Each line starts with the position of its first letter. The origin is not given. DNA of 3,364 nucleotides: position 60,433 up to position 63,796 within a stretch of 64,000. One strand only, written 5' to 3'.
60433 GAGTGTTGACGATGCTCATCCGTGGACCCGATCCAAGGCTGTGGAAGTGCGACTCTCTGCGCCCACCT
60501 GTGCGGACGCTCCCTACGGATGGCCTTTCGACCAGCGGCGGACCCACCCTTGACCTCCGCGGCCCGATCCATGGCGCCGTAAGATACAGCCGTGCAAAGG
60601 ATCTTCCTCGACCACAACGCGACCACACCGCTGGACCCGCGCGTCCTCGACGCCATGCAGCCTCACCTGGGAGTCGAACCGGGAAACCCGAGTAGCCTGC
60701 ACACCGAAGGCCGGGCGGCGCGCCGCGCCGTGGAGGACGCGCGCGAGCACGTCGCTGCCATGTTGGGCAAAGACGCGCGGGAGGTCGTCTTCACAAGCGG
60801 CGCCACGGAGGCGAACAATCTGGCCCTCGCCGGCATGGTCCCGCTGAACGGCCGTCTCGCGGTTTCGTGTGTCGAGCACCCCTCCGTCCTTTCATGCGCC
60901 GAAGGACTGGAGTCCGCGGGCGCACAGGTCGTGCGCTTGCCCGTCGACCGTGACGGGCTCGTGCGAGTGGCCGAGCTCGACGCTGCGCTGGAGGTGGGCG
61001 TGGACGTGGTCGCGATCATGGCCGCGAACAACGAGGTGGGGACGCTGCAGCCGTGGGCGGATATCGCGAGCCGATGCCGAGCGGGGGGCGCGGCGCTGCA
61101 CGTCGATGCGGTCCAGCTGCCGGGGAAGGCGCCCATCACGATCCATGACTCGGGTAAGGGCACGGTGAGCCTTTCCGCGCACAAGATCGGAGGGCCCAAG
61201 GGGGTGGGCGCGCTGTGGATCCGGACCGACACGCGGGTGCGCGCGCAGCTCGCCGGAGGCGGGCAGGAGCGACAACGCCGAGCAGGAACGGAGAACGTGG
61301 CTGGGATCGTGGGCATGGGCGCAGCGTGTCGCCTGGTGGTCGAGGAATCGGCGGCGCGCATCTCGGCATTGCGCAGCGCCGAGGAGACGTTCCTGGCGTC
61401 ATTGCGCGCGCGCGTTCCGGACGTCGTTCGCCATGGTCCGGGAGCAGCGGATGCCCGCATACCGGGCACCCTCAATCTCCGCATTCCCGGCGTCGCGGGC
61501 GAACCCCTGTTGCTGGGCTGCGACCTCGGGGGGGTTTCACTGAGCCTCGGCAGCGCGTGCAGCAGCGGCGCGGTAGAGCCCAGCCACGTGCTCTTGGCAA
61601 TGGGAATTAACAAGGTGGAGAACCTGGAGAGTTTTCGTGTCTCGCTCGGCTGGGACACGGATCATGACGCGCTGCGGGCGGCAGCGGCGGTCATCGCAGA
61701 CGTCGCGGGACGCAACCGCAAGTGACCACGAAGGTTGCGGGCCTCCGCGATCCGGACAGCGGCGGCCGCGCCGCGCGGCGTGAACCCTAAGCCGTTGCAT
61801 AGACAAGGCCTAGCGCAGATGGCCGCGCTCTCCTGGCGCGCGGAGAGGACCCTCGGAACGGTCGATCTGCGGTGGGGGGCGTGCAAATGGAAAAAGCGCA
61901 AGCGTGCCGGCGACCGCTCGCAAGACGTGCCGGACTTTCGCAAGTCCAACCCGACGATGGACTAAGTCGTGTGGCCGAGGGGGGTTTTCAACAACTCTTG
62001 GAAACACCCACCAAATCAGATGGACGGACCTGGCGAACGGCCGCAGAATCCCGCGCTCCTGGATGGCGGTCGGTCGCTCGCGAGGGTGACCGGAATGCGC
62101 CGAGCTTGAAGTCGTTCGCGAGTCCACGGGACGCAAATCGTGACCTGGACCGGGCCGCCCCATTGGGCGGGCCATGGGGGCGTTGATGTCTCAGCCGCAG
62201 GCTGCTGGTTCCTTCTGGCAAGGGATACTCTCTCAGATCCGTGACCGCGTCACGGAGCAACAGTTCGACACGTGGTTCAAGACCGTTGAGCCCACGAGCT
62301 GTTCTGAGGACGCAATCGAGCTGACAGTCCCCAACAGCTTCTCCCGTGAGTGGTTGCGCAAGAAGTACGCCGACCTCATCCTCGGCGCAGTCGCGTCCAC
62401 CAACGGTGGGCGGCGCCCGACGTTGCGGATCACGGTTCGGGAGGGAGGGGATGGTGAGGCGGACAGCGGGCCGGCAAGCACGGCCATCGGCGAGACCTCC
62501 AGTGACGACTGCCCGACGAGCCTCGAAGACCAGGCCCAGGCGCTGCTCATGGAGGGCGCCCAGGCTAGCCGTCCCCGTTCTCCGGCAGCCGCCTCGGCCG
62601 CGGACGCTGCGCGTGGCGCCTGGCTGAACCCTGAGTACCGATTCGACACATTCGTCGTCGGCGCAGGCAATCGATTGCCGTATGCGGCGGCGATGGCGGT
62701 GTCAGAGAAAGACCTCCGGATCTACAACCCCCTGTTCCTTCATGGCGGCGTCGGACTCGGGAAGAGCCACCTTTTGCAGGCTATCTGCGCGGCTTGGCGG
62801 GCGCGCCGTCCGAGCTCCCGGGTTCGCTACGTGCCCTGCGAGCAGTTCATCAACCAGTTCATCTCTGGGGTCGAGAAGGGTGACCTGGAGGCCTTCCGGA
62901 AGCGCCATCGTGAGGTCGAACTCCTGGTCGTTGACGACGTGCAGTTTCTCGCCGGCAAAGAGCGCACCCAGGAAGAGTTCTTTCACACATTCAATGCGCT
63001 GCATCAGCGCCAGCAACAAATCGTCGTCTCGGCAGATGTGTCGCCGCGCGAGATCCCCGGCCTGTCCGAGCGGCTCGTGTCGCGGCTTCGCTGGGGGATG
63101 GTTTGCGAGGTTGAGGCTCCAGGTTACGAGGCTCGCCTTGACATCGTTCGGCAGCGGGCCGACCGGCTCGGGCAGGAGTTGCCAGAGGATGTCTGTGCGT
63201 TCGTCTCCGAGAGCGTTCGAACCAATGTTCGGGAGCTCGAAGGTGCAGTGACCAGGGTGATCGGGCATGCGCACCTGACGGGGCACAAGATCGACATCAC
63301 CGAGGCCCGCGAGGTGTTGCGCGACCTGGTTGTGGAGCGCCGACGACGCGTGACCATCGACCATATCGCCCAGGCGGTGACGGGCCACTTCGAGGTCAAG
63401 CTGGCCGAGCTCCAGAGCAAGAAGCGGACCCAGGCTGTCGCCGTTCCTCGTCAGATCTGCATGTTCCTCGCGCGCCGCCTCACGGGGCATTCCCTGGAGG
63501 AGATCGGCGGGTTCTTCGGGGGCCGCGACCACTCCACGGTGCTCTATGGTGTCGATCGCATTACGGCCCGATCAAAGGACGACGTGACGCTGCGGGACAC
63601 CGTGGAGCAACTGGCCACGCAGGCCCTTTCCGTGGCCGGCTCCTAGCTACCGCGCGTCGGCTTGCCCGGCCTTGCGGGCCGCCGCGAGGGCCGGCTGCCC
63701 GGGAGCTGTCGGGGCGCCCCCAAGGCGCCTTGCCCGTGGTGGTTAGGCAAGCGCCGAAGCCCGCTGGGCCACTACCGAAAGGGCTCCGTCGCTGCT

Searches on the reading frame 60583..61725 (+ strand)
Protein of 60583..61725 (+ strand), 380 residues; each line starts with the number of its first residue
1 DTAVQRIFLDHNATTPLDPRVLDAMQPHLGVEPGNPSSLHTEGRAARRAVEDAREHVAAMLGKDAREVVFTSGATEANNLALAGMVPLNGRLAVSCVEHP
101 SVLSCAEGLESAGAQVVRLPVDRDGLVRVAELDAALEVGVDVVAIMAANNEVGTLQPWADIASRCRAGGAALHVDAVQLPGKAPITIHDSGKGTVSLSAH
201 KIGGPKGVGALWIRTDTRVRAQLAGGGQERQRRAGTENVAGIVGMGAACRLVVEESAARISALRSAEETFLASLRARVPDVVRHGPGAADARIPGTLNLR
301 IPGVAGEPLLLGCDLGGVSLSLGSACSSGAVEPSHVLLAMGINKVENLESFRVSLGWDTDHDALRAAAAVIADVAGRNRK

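Call 58: search_protein_families(library=pfam, proteins=[window:60583-61725:+], max_evalue=0.0001)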
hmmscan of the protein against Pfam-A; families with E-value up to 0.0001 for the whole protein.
window:60583-61725:+ (380 aa): 2 families
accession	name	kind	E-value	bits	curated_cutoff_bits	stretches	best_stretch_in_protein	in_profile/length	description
PF00266.25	Aminotran_5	-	1e-62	212.7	21.5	1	7-362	1-366/371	Aminotransferase class-V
PF01212.27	Beta_elim_lyase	-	4e-05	23.5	27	1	46-176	30-169/288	Beta-eliminating lyase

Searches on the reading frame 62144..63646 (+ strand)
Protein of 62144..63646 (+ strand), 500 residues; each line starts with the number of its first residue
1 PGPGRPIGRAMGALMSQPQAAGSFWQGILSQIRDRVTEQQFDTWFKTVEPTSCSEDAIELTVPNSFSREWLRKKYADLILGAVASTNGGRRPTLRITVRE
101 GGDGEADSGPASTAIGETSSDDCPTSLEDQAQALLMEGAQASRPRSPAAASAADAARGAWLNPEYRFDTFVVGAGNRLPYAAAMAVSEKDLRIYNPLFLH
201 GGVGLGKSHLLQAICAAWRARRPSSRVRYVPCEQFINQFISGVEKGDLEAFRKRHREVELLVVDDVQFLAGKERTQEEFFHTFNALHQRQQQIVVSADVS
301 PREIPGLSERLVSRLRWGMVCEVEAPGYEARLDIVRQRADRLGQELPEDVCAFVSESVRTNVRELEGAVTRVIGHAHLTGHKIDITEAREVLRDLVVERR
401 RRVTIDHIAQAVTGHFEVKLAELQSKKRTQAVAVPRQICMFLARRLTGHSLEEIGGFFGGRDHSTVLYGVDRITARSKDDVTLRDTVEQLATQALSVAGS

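Call 58: search_protein_families(library=pfam, proteins=[window:62144-63646:+], max_evalue=0.0001)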
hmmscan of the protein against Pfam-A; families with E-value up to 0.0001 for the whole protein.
window:62144-63646:+ (500 aa): 4 families
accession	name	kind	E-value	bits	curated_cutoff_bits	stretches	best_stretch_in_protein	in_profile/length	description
PF00308.24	Bac_DnaA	-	3.6e-59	200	23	1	161-322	1-162/162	Bacterial DnaA ATPAse domain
PF08299.17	Bac_DnaA_C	-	7.4e-27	93.6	31.5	1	405-473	1-69/69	Bacterial dnaA protein helix-turn-helix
PF11638.13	DnaA_N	-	1.8e-18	66.5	24.6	1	23-83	2-63/65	DnaA N-terminal domain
PF01695.23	IstB_IS21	-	1e-06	28.9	24.1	1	197-296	95-192/238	IstB-like ATP binding protein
